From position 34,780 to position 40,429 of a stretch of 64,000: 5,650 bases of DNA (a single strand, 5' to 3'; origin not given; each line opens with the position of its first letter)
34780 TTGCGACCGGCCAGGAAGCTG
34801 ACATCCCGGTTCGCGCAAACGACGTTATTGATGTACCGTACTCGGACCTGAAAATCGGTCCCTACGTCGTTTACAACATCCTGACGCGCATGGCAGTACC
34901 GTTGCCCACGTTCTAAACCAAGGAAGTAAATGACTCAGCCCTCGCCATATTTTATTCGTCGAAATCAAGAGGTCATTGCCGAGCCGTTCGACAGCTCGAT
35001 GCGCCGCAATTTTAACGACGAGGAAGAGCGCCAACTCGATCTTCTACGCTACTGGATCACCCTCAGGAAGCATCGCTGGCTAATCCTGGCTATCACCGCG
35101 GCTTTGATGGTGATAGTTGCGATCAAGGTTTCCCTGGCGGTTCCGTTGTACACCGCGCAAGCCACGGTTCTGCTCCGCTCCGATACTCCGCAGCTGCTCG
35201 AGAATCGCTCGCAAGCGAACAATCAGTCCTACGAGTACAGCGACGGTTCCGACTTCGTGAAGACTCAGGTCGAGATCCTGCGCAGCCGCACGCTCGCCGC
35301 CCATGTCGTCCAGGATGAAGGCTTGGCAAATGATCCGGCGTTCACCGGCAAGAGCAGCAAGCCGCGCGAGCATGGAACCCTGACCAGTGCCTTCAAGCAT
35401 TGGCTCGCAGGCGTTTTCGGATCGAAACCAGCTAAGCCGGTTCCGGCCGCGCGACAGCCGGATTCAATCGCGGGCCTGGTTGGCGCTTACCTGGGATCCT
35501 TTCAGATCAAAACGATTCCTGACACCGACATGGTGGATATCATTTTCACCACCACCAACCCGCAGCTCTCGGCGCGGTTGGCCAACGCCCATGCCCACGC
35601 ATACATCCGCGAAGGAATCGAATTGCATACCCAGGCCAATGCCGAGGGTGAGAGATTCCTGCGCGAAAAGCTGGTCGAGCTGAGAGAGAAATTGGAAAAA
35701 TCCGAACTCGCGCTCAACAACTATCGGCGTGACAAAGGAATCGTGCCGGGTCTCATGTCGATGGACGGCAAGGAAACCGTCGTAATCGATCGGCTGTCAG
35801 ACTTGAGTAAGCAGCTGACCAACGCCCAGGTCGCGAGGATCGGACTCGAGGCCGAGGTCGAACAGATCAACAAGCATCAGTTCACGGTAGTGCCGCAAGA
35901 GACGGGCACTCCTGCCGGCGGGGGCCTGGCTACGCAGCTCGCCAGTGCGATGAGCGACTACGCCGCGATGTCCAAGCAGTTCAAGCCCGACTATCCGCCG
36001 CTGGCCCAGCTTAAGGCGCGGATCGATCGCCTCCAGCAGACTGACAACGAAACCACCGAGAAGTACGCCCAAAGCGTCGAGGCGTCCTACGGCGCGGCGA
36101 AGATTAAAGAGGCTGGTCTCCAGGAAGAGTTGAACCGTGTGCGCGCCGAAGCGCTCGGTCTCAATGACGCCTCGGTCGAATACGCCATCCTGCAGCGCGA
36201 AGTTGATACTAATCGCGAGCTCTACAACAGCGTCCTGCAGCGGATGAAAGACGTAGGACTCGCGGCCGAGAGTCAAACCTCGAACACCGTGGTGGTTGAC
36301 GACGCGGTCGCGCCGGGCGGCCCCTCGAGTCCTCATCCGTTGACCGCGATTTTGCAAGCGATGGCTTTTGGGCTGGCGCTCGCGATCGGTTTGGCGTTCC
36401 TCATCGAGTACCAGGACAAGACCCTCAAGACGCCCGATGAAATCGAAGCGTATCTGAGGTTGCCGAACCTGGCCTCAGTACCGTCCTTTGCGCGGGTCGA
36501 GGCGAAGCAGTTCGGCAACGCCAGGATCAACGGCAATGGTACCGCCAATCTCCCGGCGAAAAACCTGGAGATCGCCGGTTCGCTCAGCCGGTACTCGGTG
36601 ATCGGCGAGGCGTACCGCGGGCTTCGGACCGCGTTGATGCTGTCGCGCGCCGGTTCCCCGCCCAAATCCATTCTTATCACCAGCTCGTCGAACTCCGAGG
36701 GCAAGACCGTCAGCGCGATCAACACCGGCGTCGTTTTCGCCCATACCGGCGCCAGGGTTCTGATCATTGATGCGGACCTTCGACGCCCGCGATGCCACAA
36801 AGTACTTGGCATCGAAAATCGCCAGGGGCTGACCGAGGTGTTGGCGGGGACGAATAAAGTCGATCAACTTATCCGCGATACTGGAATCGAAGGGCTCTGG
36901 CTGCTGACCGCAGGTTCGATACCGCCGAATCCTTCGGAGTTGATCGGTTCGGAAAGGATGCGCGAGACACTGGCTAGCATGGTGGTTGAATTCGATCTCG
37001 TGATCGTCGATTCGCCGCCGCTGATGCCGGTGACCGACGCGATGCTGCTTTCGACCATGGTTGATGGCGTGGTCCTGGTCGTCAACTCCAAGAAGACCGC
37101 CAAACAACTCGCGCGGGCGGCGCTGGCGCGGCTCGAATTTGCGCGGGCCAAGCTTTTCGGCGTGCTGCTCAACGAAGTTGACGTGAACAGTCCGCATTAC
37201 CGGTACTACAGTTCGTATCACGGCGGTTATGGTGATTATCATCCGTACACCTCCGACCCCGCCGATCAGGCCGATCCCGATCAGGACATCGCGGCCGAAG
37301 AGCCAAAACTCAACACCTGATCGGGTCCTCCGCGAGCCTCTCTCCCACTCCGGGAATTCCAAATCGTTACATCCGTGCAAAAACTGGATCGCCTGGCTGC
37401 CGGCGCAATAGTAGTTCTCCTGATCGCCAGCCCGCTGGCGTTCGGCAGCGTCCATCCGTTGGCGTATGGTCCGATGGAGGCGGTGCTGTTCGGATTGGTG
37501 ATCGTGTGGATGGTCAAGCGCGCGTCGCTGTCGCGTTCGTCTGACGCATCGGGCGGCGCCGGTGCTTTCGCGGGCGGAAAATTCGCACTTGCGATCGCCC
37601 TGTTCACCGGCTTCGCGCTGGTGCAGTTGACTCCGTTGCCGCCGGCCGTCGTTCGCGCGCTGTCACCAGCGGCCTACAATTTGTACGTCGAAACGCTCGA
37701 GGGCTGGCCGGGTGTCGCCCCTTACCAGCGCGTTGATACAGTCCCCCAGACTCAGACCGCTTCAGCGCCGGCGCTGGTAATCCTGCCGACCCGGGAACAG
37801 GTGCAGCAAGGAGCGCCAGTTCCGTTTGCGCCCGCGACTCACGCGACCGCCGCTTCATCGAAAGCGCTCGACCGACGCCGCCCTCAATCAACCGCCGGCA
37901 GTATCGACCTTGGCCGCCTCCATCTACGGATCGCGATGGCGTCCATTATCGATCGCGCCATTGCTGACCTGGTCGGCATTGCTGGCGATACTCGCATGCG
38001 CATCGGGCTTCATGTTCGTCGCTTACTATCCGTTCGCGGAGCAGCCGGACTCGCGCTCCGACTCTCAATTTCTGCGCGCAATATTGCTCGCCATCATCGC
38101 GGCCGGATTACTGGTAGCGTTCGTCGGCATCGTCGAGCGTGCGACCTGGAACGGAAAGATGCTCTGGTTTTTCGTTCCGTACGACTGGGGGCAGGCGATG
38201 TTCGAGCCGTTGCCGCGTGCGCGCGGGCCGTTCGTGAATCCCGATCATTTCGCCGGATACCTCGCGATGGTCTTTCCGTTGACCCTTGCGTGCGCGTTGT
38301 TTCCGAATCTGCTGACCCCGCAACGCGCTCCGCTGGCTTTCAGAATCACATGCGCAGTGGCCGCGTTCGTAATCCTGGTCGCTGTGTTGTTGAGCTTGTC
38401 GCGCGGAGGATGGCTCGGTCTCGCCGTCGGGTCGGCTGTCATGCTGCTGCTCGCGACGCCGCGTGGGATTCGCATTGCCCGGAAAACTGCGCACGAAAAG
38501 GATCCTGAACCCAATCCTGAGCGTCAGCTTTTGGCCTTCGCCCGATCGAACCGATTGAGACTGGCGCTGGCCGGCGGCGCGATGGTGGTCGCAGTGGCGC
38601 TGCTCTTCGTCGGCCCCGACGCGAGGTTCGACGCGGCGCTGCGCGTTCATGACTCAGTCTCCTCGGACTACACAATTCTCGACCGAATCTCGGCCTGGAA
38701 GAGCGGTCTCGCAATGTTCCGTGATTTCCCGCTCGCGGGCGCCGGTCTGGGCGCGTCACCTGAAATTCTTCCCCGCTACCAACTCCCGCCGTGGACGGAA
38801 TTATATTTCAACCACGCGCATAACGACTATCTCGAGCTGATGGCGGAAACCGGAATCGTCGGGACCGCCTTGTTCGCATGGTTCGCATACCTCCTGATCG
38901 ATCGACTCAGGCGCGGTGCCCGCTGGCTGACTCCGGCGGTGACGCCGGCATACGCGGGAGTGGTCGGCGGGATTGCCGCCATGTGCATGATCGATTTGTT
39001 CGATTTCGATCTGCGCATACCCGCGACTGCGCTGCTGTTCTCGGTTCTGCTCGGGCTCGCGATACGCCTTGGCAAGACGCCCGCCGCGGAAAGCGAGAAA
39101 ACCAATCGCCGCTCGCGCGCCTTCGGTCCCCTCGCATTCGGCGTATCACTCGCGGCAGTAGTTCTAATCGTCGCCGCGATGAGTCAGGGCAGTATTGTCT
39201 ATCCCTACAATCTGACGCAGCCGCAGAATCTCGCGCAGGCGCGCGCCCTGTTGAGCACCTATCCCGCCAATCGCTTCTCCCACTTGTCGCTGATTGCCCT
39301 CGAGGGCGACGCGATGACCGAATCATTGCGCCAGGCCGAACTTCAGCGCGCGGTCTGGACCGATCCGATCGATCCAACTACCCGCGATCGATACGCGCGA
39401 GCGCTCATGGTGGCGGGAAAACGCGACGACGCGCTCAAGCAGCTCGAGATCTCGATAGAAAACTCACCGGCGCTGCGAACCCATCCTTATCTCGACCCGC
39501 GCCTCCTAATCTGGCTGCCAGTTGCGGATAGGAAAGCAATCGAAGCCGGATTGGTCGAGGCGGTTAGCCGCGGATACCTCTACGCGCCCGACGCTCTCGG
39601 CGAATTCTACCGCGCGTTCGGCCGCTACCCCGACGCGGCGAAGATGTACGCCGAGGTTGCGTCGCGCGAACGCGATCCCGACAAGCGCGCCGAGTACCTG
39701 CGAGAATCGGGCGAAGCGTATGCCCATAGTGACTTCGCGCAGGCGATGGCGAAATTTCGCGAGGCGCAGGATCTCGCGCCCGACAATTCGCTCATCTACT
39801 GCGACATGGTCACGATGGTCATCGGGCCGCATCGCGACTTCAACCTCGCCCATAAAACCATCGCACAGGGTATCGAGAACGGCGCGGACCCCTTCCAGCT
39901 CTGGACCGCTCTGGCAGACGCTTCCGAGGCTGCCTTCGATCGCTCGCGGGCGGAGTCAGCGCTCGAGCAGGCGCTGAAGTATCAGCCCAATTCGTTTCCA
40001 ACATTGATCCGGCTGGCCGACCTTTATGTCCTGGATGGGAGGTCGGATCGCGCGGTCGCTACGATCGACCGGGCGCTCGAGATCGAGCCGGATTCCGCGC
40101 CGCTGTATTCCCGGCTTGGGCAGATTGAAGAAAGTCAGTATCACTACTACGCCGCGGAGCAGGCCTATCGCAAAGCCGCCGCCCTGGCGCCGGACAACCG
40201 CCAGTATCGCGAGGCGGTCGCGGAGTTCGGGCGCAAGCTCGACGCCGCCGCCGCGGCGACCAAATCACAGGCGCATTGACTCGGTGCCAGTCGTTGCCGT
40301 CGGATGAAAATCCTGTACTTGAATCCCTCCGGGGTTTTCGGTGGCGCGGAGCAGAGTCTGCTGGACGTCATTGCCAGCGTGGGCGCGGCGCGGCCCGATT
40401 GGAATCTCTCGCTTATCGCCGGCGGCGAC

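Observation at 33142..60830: ~27-kb polysaccharide locus combining Wza/Wzc and two Wzy-like proteins with a Wzm/Wzt ABC exporter, but no flippase, primer transferase or sugar-nucleotide genes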

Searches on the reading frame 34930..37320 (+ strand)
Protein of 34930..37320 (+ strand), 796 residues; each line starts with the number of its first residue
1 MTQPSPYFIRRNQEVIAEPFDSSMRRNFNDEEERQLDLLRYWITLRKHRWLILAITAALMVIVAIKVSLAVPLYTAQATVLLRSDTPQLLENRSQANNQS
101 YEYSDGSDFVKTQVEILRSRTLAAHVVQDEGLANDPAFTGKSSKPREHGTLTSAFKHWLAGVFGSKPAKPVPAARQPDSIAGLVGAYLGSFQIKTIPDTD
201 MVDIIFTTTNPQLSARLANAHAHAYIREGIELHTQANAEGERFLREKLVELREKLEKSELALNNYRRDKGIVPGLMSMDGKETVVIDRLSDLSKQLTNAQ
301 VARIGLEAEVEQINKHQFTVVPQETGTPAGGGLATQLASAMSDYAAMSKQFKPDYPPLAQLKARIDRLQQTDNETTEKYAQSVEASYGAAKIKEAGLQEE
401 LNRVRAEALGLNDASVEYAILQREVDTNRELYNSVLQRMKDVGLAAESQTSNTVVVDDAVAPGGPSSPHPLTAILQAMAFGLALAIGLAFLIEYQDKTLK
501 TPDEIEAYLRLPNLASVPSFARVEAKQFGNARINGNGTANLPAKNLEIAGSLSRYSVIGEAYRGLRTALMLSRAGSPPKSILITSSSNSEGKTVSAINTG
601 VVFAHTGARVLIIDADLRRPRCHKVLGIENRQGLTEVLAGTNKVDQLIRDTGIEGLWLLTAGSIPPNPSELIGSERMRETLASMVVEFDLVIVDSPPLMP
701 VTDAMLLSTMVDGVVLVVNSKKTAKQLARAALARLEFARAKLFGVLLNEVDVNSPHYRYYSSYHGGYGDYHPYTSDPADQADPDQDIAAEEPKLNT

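Call 3: search_protein_families(library=pfam, proteins=[window:34930-37320:+], max_evalue=0.01)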
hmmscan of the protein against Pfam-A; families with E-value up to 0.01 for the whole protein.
window:34930-37320:+ (796 aa): 6 families
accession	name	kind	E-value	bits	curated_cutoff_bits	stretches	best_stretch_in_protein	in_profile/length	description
PF02706.20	Wzz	-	5.2e-13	49.5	25.5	1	35-129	2-90/91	Chain length determinant protein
PF13807.11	GNVR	-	4e-11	43.1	27.7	1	421-491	9-79/82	G-rich domain on putative tyrosine kinase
PF13614.12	AAA_31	-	5.1e-09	36.8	27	1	590-726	13-155/177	AAA domain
PF01656.29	CbiA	-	1.3e-06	28.9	25.4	1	581-752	1-115/125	CobQ/CobB/MinD/ParA nucleotide binding domain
PF10609.15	ParA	-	2e-05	24.6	27.1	1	580-756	5-181/246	NUBPL iron-transfer P-loop NTPase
PF00875.24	DNA_photolyase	-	0.0055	17.1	26.6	0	233-326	39-134/164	DNA photolyase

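Call 13: search_protein_families(library=ncbifam, proteins=[window:34930-37320:+], max_evalue=0.001)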
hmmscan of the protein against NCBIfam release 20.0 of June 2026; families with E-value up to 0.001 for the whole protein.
window:34930-37320:+ (796 aa): 14 families
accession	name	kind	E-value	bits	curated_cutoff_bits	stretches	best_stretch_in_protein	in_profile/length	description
TIGR01005.1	eps_transp_fam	subfamily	7.5e-81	272.4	411.7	1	34-764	2-733/754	exopolysaccharide transport protein family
NF008568.0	PRK11519.1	equivalog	8.3e-68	229.2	1068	3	360-767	315-715/720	tyrosine-protein kinase Wzc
NF007350.0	PRK09841.1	equivalog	4.1e-63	213.6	1248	3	384-763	338-717/726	tyrosine-protein kinase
TIGR01007.1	eps_fam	subfamily_domain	5.6e-55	186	108.05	1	560-763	1-203/204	polysaccharide biosynthesis tyrosine autokinase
TIGR03017.1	EpsF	equivalog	1.1e-54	185.9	422.75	2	192-517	124-443/444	chain length determinant protein EpsF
TIGR03018.1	pepcterm_TyrKin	hypoth_equivalog_domain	1.8e-41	141.7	230.65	1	556-748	9-207/207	XrtA-associated tyrosine autokinase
TIGR03029.1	EpsG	equivalog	3.5e-34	118.2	313.8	1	550-748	75-273/274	chain length determinant protein tyrosine kinase EpsG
TIGR03007.1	pepcterm_ChnLen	equivalog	8.4e-32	110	278.85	1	175-527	97-470/498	XrtA system polysaccharide chain length determinant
TIGR01968.1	minD_bact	equivalog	1.1e-12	47.9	212.9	1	580-698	3-122/261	septum site-determining protein MinD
TIGR01969.1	minD_arch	subfamily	2.1e-12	46.8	201.75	1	580-751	2-171/251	cell division ATPase MinD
TIGR01006.1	polys_exp_MPA1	subfamily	5.6e-12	45.6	296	1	451-520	155-224/226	CspC family polysaccharide chain length determinant protein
NF008079.0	PRK10818.1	equivalog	7.1e-06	25.5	508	1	581-720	5-145/270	septum site-determining protein MinD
NF041546.1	ParA_partition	equivalog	0.00027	20.5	180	0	591-616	12-37/203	ParA family partition ATPase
NF047398.1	AAA_KGGVGR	domain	0.00078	19.8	90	0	591-643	15-70/190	KGGVGR-motif variant AAA ATPase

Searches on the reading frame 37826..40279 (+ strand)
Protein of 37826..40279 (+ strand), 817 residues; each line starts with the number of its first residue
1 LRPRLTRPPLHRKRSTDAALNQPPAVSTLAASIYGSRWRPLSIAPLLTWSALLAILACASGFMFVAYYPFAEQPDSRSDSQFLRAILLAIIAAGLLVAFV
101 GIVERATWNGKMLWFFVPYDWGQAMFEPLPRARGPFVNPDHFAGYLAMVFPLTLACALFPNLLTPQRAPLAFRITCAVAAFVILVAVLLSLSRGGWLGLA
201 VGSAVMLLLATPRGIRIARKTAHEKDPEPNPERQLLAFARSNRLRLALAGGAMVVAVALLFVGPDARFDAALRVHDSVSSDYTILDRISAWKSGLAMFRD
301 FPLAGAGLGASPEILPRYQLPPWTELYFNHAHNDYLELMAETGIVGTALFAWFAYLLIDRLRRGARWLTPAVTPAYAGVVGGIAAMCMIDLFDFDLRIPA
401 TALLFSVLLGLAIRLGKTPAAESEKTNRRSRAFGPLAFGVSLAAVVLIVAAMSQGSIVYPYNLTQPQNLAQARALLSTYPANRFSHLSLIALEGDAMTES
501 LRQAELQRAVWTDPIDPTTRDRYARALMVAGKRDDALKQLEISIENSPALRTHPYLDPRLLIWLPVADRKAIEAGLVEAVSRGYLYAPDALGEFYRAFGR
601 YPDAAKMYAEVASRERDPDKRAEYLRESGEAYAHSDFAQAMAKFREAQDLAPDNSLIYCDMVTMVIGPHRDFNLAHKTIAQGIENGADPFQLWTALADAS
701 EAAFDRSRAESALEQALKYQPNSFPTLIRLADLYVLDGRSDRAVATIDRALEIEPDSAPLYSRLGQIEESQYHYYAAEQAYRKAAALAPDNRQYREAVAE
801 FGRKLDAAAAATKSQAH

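Call 3: search_protein_families(library=pfam, proteins=[window:37826-40279:+], max_evalue=0.01)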
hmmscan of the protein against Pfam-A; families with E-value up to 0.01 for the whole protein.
window:37826-40279:+ (817 aa): 16 families
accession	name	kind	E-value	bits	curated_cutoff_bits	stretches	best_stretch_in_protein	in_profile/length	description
PF04932.20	Wzy_C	-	3.2e-22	79.4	31.7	1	179-351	2-149/149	O-Antigen ligase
PF14559.12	TPR_19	-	6.7e-14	52.4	25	1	704-764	5-64/68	Tetratricopeptide repeat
PF07719.23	TPR_2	-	1.2e-13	50.5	27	0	759-791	2-34/34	Tetratricopeptide repeat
PF13428.12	TPR_14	-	1.6e-13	50.3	23.5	1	727-767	4-44/44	Tetratricopeptide repeat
PF13181.12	TPR_8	-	2.7e-09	36.9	25.7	0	727-756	4-33/34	Tetratricopeptide repeat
PF13176.12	TPR_7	-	8.3e-09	35.3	27.9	1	590-621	4-35/36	Tetratricopeptide repeat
PF13431.12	TPR_17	-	2.4e-08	34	24.4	1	713-744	2-33/34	Tetratricopeptide repeat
PF25063.1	ARM_TT21_C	-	3.3e-06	27.6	35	1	643-788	8-159/209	Tetratricopeptide repeat protein 21 C-terminal ARM domain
PF00515.34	TPR_1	-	5e-06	26.5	27.8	0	759-791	2-34/34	Tetratricopeptide repeat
PF23914.1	TPR_CcmH_CycH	-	1.7e-05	25.2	42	1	690-792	50-155/158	Cytochrome c-type biogenesis protein H TPR domain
PF13424.12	TPR_12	-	1.8e-05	25.3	30.1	1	591-651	9-75/77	Tetratricopeptide repeat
PF13432.12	TPR_16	-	4.7e-05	24.2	32.7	1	696-757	3-64/65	Tetratricopeptide repeat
PF14561.12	TPR_20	-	0.0011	19.7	25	0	503-540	8-45/90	Tetratricopeptide repeat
PF13371.12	TPR_9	-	0.0014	19.1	35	1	738-796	9-67/73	Tetratricopeptide repeat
PF13174.12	TPR_6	-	0.0029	18.6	26.3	0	727-757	3-33/33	Tetratricopeptide repeat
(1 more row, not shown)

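Call 13: search_protein_families(library=ncbifam, proteins=[window:37826-40279:+], max_evalue=0.001)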
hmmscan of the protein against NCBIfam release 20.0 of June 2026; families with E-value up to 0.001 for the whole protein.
window:37826-40279:+ (817 aa): 10 families
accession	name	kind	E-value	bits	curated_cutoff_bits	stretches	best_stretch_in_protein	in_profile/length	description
TIGR00947.1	2A73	equivalog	1.7e-16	60.3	366.4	1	81-387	117-391/425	IctB family putative bicarbonate transporter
TIGR02917.1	PEP_TPR_lipo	equivalog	1.3e-15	56.4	312.2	1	633-795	68-230/899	XrtA/PEP-CTERM system TPR-repeat protein PrsT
TIGR03097.1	PEP_O_lig_1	hypoth_equivalog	5.8e-12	45.2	188.1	1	237-367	227-354/408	putative O-glycosylation ligase, exosortase A system-associated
NF040959.1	MamA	equivalog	1e-09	38.1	200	1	696-799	77-180/204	magnetosome protein MamA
NF033920.0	C39_PA2778_fam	equivalog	4.9e-06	26.2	150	1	684-789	151-255/255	PA2778 family cysteine peptidase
TIGR02521.1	type_IV_pilW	equivalog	5.8e-06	26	154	1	728-793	35-100/234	type IV pilus biogenesis/stability protein PilW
TIGR00540.1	TPR_hemY_coli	hypoth_equivalog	1.8e-05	23.7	142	1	692-811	263-375/385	heme biosynthesis-associated TPR protein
NF047558.1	TPR_END_plus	domain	1.9e-05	24.5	32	0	524-554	6-36/56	TPR end-of-group domain-containing protein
TIGR00990.1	3a0801s09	subfamily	3.6e-05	22.6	757.25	0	708-791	349-432/615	mitochondrial import receptor subunit TOM70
NF008520.0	PRK11447.1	equivalog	0.00085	17.2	858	0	681-797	260-377/1157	cellulose synthase complex outer membrane protein BcsC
